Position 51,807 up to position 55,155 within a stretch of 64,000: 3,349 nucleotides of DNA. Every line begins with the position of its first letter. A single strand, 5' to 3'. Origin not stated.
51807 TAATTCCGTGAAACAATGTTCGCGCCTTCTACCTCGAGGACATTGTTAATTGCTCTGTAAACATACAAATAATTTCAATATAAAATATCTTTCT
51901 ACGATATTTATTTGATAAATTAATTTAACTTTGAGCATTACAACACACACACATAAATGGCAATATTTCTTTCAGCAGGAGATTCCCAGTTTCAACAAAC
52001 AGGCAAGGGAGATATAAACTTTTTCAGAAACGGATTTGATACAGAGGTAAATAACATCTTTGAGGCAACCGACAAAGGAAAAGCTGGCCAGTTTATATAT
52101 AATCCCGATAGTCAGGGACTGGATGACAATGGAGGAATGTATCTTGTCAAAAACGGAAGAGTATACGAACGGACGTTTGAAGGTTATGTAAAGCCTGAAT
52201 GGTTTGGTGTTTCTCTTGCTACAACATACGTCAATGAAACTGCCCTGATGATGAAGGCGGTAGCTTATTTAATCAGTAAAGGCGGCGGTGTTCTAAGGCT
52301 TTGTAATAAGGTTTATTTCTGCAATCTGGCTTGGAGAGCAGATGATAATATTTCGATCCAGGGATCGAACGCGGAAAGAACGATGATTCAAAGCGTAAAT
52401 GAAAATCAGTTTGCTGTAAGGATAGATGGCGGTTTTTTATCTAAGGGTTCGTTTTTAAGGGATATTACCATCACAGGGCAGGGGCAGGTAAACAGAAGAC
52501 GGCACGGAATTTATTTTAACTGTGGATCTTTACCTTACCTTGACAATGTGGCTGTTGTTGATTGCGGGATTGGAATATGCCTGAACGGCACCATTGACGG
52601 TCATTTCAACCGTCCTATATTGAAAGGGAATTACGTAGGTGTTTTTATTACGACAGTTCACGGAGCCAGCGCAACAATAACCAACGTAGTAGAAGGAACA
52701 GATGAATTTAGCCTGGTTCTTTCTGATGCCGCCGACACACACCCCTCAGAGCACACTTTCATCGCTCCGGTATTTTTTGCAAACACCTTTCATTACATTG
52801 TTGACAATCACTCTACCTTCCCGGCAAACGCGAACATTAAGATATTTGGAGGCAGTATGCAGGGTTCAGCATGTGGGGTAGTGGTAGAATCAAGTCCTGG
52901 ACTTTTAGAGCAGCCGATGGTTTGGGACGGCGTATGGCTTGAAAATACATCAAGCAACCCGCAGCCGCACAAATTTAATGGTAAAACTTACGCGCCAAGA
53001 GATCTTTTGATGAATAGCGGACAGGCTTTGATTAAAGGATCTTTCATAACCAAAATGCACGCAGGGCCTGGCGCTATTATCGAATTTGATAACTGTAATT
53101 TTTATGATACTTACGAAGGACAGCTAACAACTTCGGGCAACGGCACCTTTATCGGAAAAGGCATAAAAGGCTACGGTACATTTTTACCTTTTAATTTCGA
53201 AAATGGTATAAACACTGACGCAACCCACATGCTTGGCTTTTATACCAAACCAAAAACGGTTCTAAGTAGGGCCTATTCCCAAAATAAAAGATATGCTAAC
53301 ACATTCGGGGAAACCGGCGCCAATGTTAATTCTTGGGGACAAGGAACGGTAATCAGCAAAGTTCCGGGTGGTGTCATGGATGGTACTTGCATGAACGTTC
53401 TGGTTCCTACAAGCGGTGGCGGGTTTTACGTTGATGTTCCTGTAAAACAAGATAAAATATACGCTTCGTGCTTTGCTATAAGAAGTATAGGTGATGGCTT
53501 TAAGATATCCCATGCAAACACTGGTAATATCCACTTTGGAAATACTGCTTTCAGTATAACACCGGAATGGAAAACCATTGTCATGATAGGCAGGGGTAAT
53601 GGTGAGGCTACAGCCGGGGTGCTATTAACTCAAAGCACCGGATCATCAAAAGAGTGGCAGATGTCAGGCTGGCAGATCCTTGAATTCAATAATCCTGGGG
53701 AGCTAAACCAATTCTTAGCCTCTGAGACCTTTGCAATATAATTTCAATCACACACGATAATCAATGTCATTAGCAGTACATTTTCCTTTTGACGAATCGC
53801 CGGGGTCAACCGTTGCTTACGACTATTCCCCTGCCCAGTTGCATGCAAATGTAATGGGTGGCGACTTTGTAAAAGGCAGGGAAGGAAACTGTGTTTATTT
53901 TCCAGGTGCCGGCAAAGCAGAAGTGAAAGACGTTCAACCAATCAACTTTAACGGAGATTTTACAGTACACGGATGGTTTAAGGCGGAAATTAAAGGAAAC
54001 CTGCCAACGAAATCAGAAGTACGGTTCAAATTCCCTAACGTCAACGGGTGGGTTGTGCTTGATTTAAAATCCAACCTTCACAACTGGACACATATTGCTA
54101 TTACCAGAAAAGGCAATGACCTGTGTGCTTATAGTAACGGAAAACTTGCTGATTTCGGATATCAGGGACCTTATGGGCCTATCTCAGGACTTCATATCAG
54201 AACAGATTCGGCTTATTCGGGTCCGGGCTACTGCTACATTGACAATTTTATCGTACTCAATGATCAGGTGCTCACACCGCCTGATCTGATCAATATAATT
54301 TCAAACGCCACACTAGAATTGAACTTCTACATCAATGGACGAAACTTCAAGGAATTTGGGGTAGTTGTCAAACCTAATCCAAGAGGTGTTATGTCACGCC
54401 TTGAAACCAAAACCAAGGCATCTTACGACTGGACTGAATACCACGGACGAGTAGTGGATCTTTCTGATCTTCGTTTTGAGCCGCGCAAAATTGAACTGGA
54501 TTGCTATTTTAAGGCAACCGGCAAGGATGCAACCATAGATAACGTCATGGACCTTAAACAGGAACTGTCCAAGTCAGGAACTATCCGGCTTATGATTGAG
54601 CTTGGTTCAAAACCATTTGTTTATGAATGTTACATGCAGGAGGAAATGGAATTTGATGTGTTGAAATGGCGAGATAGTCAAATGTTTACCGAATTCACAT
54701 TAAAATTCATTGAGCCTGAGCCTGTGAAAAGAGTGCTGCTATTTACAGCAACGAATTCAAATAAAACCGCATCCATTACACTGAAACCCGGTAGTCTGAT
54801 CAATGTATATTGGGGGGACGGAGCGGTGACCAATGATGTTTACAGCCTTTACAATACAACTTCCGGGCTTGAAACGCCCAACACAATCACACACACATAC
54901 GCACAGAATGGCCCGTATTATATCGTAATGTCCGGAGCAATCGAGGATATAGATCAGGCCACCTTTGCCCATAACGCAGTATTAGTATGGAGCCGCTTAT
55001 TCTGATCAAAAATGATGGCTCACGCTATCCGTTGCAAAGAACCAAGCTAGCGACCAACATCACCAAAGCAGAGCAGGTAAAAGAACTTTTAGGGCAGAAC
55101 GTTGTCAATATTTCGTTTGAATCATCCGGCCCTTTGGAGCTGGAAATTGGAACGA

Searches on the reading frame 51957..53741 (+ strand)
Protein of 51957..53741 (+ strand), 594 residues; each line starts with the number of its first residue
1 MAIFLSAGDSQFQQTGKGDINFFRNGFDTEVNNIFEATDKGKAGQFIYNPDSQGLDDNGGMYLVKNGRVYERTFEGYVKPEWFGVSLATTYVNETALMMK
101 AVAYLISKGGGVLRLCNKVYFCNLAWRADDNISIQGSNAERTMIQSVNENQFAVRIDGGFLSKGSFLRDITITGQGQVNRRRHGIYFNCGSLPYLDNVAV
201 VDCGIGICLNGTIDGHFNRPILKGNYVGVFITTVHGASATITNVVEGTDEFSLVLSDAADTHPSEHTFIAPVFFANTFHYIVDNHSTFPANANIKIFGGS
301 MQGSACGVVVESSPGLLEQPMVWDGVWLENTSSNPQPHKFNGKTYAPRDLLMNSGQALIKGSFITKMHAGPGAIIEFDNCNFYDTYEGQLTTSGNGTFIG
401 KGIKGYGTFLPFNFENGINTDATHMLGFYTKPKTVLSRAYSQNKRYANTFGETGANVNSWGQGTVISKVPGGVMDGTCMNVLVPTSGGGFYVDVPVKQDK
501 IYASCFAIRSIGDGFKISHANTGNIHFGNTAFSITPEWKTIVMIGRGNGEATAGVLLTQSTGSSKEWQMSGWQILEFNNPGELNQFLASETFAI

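Call 15: search_protein_families(library=phrogs, proteins=[window:51957-53741:+])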
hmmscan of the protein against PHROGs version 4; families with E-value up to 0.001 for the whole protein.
window:51957-53741:+ (594 aa): 0 families

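Call 51: find_related_loci(query=window:51957-53741:+, collection=viral_contigs, flank=3000)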
Query window:51957-53741:+ (594 aa) in viral_contigs; peptide patterns used: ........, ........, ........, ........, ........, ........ (x = any residue, [..] = any of these).
14 stretches matched a pattern, but none encodes a relative of the query by tblastn (E <= 1e-3).

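Call 75: find_homologous_proteins(query=window:51957-53741:+)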
Query window:51957-53741:+ (594 aa): 4 proteins with E <= 0.001 among 7178 candidates.
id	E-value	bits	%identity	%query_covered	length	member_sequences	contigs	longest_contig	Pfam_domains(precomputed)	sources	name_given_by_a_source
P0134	0.0e+0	1378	100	100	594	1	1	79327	-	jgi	jgi:hypothetical protein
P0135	2.0e-117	411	38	97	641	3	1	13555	PF27114.1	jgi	jgi:hypothetical protein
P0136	4.7e-117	410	39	93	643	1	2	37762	PF27114.1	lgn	-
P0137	1.2e-89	320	34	94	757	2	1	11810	PF27114.1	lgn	-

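Call 76: find_encoding_contigs(protein=P0136, flank=10000, max_places=2)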
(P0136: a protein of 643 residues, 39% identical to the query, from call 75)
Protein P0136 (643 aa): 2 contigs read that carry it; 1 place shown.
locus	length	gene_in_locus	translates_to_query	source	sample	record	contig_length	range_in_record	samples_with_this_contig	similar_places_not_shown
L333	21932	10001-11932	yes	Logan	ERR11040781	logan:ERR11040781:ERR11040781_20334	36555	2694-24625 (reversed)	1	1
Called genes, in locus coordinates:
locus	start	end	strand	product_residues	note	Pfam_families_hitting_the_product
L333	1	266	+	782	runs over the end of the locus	PF02563:Poly_export, PF10531:SLBB, PF22461:SLBB_2, PF10531:SLBB, PF22461:SLBB_2 (weak), PF10531:SLBB (weak)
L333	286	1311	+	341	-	PF13807:GNVR (faint)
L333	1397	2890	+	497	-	PF01943:Polysacc_synt, PF13440:Polysacc_synt_3 (weak)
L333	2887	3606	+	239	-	PF05050:Methyltransf_21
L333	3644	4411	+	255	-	PF00535:Glycos_transf_2, PF10111:Glyco_tranf_2_2, PF13641:Glyco_tranf_2_3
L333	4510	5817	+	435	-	PF04932:Wzy_C (weak)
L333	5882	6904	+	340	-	PF00535:Glycos_transf_2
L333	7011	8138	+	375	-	PF13439:Glyco_transf_4, PF00534:Glycos_transf_1, PF13692:Glyco_trans_1_4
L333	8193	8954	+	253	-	PF00535:Glycos_transf_2, PF10111:Glyco_tranf_2_2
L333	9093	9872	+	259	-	PF04989:RMNT_CmcI, PF13578:Methyltransf_24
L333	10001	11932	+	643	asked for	PF27114:Phage_tail_beta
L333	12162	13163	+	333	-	PF02397:Bac_transf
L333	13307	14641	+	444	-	-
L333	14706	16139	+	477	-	PF14052:Caps_assemb_Wzi (weak)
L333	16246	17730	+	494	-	PF14052:Caps_assemb_Wzi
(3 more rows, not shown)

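Call 77: find_encoding_contigs(protein=P0135, flank=10000, max_places=1)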
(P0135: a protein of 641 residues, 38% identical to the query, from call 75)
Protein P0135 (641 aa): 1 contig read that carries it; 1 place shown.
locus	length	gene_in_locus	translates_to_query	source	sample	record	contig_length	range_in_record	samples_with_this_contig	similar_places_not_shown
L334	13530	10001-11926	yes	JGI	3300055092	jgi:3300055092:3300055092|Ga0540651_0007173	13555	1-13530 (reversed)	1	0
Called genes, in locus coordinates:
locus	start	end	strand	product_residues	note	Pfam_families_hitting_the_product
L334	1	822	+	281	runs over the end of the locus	?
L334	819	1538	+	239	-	PF05050:Methyltransf_21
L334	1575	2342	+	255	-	PF00535:Glycos_transf_2, PF10111:Glyco_tranf_2_2, PF13641:Glyco_tranf_2_3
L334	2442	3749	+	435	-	PF04932:Wzy_C (weak)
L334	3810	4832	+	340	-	PF00535:Glycos_transf_2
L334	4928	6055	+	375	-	PF13439:Glyco_transf_4, PF20706:GT4-conflict, PF00534:Glycos_transf_1, PF13692:Glyco_trans_1_4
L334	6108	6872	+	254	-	PF00535:Glycos_transf_2, PF10111:Glyco_tranf_2_2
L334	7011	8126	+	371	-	PF13439:Glyco_transf_4 (faint), PF00534:Glycos_transf_1, PF13692:Glyco_trans_1_4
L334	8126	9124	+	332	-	PF03385:STELLO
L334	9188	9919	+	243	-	PF04989:RMNT_CmcI, PF13578:Methyltransf_24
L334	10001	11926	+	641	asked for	PF27114:Phage_tail_beta (weak)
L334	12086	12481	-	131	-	-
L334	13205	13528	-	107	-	?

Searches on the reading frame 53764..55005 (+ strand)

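Call 46: search_protein_families(library=phrogs, proteins=[window:53764-55005:+], max_evalue=0.001)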
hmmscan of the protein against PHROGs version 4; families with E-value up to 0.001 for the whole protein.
window:53764-55005:+ (413 aa): 3 families
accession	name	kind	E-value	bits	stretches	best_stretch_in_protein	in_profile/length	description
phrog_14220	-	unknown function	3.9e-95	320.3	1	2-412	6-401/401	-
phrog_6305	-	tail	5.5e-18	66.3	1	187-336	5-158/314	tail protein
phrog_33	-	tail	8.1e-08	32.7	1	188-360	39-195/651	distal tail protein Dit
